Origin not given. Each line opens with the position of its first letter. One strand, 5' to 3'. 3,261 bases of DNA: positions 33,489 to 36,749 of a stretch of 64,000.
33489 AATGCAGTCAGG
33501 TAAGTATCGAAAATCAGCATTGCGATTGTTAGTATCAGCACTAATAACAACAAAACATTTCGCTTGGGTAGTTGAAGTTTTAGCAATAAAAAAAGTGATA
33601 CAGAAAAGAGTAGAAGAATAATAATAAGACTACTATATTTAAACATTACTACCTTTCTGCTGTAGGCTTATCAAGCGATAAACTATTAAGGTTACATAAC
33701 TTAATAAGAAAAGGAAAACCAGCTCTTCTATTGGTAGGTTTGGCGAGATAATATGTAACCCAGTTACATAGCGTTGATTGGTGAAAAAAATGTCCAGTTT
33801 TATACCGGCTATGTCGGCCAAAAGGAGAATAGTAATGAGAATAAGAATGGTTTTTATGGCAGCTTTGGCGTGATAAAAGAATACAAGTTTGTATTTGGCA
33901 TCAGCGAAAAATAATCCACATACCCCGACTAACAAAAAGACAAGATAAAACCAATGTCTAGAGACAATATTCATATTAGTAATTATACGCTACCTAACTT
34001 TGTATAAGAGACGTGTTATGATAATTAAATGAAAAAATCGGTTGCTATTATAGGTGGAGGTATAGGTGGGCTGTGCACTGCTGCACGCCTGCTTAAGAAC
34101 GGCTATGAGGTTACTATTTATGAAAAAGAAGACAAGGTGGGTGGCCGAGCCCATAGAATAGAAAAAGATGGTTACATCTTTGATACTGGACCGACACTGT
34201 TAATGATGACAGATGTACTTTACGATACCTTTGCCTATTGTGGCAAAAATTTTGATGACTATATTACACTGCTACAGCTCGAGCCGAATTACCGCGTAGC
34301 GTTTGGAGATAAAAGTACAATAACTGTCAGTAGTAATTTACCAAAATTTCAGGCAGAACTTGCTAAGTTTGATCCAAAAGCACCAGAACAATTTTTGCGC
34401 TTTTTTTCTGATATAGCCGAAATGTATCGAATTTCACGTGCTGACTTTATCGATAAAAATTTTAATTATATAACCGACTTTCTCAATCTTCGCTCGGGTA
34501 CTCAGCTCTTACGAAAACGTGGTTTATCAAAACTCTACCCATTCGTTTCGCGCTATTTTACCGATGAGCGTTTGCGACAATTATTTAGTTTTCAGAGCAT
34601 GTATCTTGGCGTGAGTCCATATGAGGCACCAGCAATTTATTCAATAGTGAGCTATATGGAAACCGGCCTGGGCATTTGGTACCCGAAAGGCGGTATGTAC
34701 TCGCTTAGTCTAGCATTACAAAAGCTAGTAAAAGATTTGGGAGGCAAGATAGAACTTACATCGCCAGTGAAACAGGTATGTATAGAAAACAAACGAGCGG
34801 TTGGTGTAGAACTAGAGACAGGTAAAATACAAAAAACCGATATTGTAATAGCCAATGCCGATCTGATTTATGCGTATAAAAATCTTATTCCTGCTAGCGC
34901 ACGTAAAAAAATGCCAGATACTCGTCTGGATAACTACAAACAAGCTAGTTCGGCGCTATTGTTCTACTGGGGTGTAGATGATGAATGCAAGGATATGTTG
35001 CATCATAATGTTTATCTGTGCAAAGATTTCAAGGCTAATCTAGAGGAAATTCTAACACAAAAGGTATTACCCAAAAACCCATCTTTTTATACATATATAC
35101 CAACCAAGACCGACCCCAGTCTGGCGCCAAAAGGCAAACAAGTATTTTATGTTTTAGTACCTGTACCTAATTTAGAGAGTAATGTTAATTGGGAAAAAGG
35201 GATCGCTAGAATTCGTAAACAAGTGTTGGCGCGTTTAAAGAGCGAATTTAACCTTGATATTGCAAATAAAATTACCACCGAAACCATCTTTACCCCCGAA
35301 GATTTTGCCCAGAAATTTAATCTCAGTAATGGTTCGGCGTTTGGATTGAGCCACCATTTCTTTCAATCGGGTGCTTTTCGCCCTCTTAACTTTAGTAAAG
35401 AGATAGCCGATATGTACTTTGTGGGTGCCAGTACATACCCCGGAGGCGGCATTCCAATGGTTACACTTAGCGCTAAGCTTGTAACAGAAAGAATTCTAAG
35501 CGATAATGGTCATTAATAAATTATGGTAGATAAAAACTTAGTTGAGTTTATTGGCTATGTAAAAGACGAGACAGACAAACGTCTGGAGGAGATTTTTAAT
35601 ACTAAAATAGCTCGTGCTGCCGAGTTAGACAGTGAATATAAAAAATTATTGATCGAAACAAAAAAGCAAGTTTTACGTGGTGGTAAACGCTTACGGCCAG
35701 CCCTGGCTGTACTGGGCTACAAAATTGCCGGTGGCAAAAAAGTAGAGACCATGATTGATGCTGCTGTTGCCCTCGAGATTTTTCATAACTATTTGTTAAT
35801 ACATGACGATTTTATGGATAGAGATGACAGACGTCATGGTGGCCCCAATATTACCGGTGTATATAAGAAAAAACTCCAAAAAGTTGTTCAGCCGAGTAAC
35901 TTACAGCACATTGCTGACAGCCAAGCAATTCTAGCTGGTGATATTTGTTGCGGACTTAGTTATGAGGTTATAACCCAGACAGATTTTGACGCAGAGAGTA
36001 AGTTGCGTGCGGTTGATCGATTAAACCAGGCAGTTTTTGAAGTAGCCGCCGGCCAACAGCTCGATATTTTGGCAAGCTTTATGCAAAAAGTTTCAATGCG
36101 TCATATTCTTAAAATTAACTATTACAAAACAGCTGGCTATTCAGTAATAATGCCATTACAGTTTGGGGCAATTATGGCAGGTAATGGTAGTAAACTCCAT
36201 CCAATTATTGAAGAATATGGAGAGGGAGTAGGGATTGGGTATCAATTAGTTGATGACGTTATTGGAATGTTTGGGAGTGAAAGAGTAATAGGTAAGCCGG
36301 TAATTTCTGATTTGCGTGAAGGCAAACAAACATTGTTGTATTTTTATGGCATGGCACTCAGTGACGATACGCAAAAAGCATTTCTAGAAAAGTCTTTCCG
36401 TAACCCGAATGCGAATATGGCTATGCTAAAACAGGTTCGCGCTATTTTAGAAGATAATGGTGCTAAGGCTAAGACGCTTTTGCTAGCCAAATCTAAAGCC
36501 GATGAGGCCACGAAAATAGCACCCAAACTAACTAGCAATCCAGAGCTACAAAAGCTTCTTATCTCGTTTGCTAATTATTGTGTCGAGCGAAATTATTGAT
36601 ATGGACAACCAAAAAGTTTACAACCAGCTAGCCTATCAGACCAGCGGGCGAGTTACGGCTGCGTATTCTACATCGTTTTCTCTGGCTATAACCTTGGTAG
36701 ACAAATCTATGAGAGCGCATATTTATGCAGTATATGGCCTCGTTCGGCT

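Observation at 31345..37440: Complete C50-type (decaprenoxanthin-like) carotenoid gene cluster in a CPR/Saccharibacteria-like genome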

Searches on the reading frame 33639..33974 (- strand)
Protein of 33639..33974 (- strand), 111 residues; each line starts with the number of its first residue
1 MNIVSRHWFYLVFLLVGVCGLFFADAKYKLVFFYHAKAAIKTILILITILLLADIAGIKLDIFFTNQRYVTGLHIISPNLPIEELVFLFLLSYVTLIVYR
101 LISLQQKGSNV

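Call 3: search_protein_families(library=pfam, proteins=[window:33639-33974:-], max_evalue=0.01)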
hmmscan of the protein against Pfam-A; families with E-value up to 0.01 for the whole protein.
window:33639-33974:- (111 aa): 1 family
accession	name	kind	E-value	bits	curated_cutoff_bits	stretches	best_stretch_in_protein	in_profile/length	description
PF18916.5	Lycopene_cyc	-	0.0021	19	27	1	10-101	4-91/92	Lycopene cyclase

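Call 4: search_protein_families(library=ncbifam, proteins=[window:33639-33974:-], max_evalue=0.01)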
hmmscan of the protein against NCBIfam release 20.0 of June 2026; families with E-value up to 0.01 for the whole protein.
window:33639-33974:- (111 aa): 1 family
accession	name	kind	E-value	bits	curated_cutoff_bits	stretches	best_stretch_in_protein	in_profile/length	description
TIGR03462.1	CarR_dom_SF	subfamily_domain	7.8e-13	48.8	39.4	1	8-98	1-88/89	lycopene cyclase domain-containing protein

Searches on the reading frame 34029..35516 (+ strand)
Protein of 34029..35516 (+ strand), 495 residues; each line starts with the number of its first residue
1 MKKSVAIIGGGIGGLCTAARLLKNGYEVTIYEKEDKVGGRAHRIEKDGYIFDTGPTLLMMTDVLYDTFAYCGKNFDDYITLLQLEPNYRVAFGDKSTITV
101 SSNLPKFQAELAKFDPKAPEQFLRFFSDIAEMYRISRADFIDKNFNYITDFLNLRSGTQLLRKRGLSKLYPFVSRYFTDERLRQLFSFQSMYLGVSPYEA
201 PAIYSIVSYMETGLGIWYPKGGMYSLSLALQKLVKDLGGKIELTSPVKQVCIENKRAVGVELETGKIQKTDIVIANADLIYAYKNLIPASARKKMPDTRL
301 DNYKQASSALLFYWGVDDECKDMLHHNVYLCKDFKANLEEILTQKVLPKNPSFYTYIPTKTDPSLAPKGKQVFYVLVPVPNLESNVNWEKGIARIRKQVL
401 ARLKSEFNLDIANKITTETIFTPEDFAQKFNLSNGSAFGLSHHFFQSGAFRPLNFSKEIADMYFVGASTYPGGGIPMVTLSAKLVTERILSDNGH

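Call 3: search_protein_families(library=pfam, proteins=[window:34029-35516:+], max_evalue=0.01)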
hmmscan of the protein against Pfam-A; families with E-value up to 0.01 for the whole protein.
window:34029-35516:+ (495 aa): 11 families
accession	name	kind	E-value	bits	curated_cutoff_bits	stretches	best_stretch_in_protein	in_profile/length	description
PF01593.30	Amino_oxidase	-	1.1e-31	111.1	19.8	1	12-490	1-443/443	Flavin containing amine oxidoreductase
PF13450.12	NAD_binding_8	-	3.8e-16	59.5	21.9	1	7-61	1-55/68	NAD(P)-binding Rossmann-like domain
PF01266.30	DAO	-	1.1e-11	45.3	27.9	1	5-40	2-38/353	FAD dependent oxidoreductase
PF03486.20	HI0933_like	-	1.4e-06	28.4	50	1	4-38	2-36/244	HI0933-like protein Rossmann domain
PF00890.30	FAD_binding_2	-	4.3e-05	23.3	20.4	1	5-42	2-39/414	FAD binding domain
PF07992.20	Pyr_redox_2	-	0.00016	21.6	26.1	1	4-36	2-34/291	Pyridine nucleotide-disulphide oxidoreductase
PF13454.12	NAD_binding_9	-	0.00062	20.2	21.8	1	6-46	1-45/155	FAD-NAD(P)-binding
PF12831.13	FAD_oxidored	-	0.0007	19.4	27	1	5-41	2-38/416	FAD dependent oxidoreductase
PF06100.17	MCRA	-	0.00077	18.9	23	1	3-68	2-73/495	MCRA family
PF00743.25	FMO-like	-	0.0048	15.8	22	1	2-40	1-39/532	Flavin-binding monooxygenase-like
PF01494.25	FAD_binding_3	-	0.0061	16.3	22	1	4-44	3-45/349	FAD binding domain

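Call 4: search_protein_families(library=ncbifam, proteins=[window:34029-35516:+], max_evalue=0.01)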
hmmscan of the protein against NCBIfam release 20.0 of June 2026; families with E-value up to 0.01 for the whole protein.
window:34029-35516:+ (495 aa): 66 families (the best 25 are shown)
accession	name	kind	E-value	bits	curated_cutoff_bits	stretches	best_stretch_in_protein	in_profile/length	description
TIGR02734.1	crtI_fam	subfamily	1.3e-150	502.5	238.1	1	6-493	2-492/504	phytoene desaturase family protein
NF058655.1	CrtID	equivalog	9e-122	407.3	640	1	5-485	1-477/478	bifunctional phytoene desaturase/3,4-desaturase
NF042421.1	hydcarot_desat_CrtD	equivalog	2.2e-88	296.9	500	1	4-489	3-483/487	1-hydroxycarotenoid 3,4-desaturase CrtD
NF045637.1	carotdesatCrtDProt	equivalog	5.4e-83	279.2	580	1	5-492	1-485/485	1-hydroxycarotenoid 3,4-desaturase CrtD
TIGR02730.1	carot_isom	equivalog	1.2e-32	113.4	586.9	1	6-494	4-493/493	carotenoid isomerase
TIGR02733.1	desat_CrtD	equivalog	5.5e-32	111.1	549.7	2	177-491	182-490/492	C-3',4' desaturase CrtD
NF045689.1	BCarotKetCrtO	equivalog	7.8e-29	100.6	1000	2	4-292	5-312/563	beta-carotene ketolase CrtO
NF005560.0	PRK07233.1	equivalog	2.6e-18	66.1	252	2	4-52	2-50/435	hypothetical protein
TIGR00562.1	proto_IX_ox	equivalog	2.1e-14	53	97.85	1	2-72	2-75/470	protoporphyrinogen oxidase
NF005548.0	PRK07208.1-4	equivalog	2.4e-13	49.5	389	1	2-55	3-56/488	hypothetical protein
NF005547.0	PRK07208.1-3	equivalog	4.5e-13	48.7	380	1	2-54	4-56/465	hypothetical protein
TIGR03467.1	HpnE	equivalog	1.3e-11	44.5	283.05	1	5-59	1-57/430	hydroxysqualene dehydroxylase HpnE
NF005313.0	PRK06847.1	subfamily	2.7e-09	36.5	372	1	3-36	5-38/375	hypothetical protein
NF008845.0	PRK11883.1-5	equivalog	3.9e-09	35.3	560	1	1-56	3-64/468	protoporphyrinogen oxidase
TIGR02352.1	thiamin_ThiO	equivalog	1.5e-08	34.2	250.8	1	5-41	1-36/351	glycine oxidase ThiO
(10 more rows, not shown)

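Call 61: search_dna_similar(query=window:34029-35516:+, collection=plasmids, mode=protein, max_evalue=1e-30, max_rows=30)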
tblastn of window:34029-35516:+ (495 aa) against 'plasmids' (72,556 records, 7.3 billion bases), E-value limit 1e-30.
Records with a match: 200; places in all: 230; records where one place covers at least 80% of the query: 198.
Best place of each record, by identity: <60% 200.
By first word of the organism name: Pantoea 95; Thermus 32; Streptomyces 13; Staphylococcus 9; Azospirillum 6; Candidatus 4; Paracoccus 4; Sulfitobacter 3; Comamonas 2; Enterococcus 2; and 28 more.
By predicted mobility (MOB-suite, as given by PLSDB): non-mobilizable 181; mobilizable 16; conjugative 3.
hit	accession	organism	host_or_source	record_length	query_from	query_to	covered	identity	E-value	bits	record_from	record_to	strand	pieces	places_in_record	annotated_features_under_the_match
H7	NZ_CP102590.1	Niallia taxi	-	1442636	1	493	100%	39.0%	7e-109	362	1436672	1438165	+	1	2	none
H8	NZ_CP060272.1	Staphylococcus xylosus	Cell,Meju, fermented soybean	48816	5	492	99%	38.1%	4e-108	360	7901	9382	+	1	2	crtI: phytoene desaturase family protein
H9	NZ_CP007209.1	Staphylococcus xylosus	Animal faecal matter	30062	5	492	99%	37.7%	1e-106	355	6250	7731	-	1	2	crtI: phytoene desaturase family protein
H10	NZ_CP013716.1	Staphylococcus equorum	cell,Saeu-jeotgal, salted fermented food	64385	5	492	99%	37.7%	2e-106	355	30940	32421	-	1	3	crtI: phytoene desaturase family protein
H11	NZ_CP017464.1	Staphylococcus pasteuri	cell culture,Korean fermented food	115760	5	492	99%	37.5%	8e-107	356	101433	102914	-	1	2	crtI: phytoene desaturase family protein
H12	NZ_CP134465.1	Staphylococcus warneri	White radish,Single cell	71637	5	492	99%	36.8%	2e-104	349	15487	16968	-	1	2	crtI: phytoene desaturase family protein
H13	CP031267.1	Staphylococcus warneri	Buffalo milk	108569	5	492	99%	36.4%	2e-102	343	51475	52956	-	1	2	crtI: phytoene desaturase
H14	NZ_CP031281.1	Staphylococcus pasteuri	Milker's hand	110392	5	492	99%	36.4%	3e-102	343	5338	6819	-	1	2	crtI: phytoene desaturase family protein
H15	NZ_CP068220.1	Staphylococcus pasteuri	-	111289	5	492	99%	36.4%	5e-102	342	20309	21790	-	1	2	crtI: phytoene desaturase family protein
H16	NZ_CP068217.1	Staphylococcus pasteuri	-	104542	5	492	99%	36.4%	5e-102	342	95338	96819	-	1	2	crtI: phytoene desaturase family protein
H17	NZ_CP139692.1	Limimaricola variabilis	Bacterial Culture,hydrothermal vent ...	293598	3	494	99%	35.0%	2e-97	329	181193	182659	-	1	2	crtI: phytoene desaturase family protein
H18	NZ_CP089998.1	Cytobacillus spongiae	sponge,Pure culture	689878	1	492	99%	35.0%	2e-92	315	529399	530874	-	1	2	crtI: phytoene desaturase family protein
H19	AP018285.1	Chondrocystis sp. NIES-4102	-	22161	1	483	98%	35.5%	3e-95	323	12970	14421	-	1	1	zeta-carotene desaturase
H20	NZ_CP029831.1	Azospirillum ramasamyi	single cell,Cow dung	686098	1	491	99%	34.7%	2e-96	326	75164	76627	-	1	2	crtI: phytoene desaturase family protein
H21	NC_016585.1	Azospirillum lipoferum 4B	-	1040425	1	493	100%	34.4%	2e-94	321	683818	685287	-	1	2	none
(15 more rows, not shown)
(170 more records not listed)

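Call 62: get_annotated_region(hit=H8, flank=5000)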
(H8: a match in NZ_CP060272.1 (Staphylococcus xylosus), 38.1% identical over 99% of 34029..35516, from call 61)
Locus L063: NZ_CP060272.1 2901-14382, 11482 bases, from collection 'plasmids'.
description: Staphylococcus xylosus strain DMSX03 plasmid pDMSX03-1, complete sequence
organism: Staphylococcus xylosus (NCBI taxid 1288)
taxonomy: Bacteria; Bacillota; Bacilli; Bacillales; Staphylococcaceae; Staphylococcus; Staphylococcus xylosus
host: -; source: Cell,Meju, fermented soybean; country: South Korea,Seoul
typing (MOB-suite, as given by PLSDB): non-mobilizable; replicon rep_cluster_1017,rep_cluster_1215
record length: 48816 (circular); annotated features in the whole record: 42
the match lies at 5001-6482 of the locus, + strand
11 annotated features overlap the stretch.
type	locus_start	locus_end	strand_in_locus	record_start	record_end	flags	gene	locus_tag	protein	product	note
CDS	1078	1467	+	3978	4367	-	-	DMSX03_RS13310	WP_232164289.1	glycosyl-4,4'-diaponeurosporenoate acyltransferase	-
CDS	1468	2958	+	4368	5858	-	-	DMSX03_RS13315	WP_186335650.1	NAD(P)/FAD-dependent oxidoreductase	-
CDS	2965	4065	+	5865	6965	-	-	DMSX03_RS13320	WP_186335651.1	glycosyltransferase family 2 protein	-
CDS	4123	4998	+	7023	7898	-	-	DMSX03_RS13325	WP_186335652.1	phytoene/squalene synthase family protein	GO:0008299 - isoprenoid biosynthetic process [Evidence IEA]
CDS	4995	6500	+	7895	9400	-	crtI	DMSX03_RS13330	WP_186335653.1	phytoene desaturase family protein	GO:0016117 - carotenoid biosynthetic process [Evidence IEA]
CDS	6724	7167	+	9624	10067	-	-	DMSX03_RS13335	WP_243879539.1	potassium channel family protein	GO:0034220 - monoatomic ion transmembrane transport [Evidence IEA]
CDS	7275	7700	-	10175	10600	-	-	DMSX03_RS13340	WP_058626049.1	pyridoxamine 5'-phosphate oxidase family protein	-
CDS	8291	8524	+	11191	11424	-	-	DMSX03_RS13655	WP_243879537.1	FAD-binding domain-containing protein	-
CDS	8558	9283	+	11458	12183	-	-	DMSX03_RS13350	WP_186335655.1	tryptophan-rich sensory protein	-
CDS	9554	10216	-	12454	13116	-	-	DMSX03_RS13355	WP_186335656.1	ABC transporter ATP-binding protein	-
CDS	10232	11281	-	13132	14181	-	-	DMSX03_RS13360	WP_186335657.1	ABC transporter permease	-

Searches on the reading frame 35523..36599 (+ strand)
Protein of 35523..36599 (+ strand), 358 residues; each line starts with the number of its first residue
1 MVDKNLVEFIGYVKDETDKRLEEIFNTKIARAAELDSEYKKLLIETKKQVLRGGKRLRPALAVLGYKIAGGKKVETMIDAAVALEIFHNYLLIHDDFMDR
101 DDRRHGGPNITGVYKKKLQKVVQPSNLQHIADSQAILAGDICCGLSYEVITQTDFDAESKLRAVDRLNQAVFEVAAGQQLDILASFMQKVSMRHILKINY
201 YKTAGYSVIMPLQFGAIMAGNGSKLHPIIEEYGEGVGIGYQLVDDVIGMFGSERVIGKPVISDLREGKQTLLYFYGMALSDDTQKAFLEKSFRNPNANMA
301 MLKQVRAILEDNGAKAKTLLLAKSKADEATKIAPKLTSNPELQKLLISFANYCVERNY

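Call 3: search_protein_families(library=pfam, proteins=[window:35523-36599:+], max_evalue=0.01)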
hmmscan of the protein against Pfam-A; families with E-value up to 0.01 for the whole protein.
window:35523-36599:+ (358 aa): 1 family
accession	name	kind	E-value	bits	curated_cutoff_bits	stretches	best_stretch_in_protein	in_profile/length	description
PF00348.22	polyprenyl_synt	-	1.7e-49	168.8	27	1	45-307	6-249/251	Polyprenyl synthetase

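Call 4: search_protein_families(library=ncbifam, proteins=[window:35523-36599:+], max_evalue=0.01)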
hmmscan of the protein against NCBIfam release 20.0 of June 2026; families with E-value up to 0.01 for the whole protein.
window:35523-36599:+ (358 aa): 16 families
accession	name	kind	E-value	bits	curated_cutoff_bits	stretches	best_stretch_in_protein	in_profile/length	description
NF041169.1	f2_encap_cargo4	exception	1.9e-61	208.2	450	1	51-357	47-333/334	family 2 encapsulin nanocompartment cargo protein polyprenyl transferase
NF042416.1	GFPPS_Mycobact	equivalog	1e-50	172.7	600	1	19-316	7-308/350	bifunctional (2E,6E)-farnesyl/geranyl diphosphate synthase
NF040698.1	IdsA_Meth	equivalog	1.5e-46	159.1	468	1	47-357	35-327/328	short chain isoprenyl diphosphate synthase IdsA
NF041003.1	GGPP_syn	equivalog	5.7e-44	150.5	500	1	33-356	19-324/326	geranylgeranyl diphosphate synthase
NF045485.1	FPPsyn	subfamily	2.4e-36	125.3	275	1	39-293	22-264/288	farnesyl diphosphate synthase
NF045549.1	GGPPsyn_IdsB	equivalog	2.8e-31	108.8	475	1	53-334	64-326/346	geranylgeranyl diphosphate synthase IdsB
TIGR02748.1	GerC3_HepT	equivalog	2.7e-29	102.3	456.55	1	42-358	30-319/319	heptaprenyl diphosphate synthase component II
NF045685.1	GGPPSynCrtE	equivalog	3.4e-28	98.5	460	1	47-291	35-267/293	geranylgeranyl diphosphate synthase CrtE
NF040789.2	gerfarn_diphsyn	equivalog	7.2e-26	91.2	560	1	71-358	79-345/345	geranylfarnesyl diphosphate synthase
NF045628.1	HxpDPsynlarge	equivalog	3e-25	88.9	500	1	43-343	23-297/311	hexaprenyl-diphosphate synthase large subunit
TIGR02749.1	prenyl_cyano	equivalog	5.3e-25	88.1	383.2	1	52-356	42-320/322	solanesyl diphosphate synthase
NF008140.0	PRK10888.1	equivalog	7.6e-24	84.6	412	1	50-357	40-322/323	octaprenyl diphosphate synthase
NF007877.0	PRK10581.1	equivalog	6.3e-23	81.4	321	1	43-286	33-265/299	(2E,6E)-farnesyl diphosphate synthase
NF042417.1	NPPPS_Mycobact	equivalog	2.1e-19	69.8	600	1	8-356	17-333/335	nonaprenyl/(2E,6E)-farnesyl/geranylgeranyl diphosphat synthase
NF040627.1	GFPS_Meth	equivalog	3.8e-16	59.4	600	1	36-308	25-260/285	geranylfarnesyl diphosphate synthase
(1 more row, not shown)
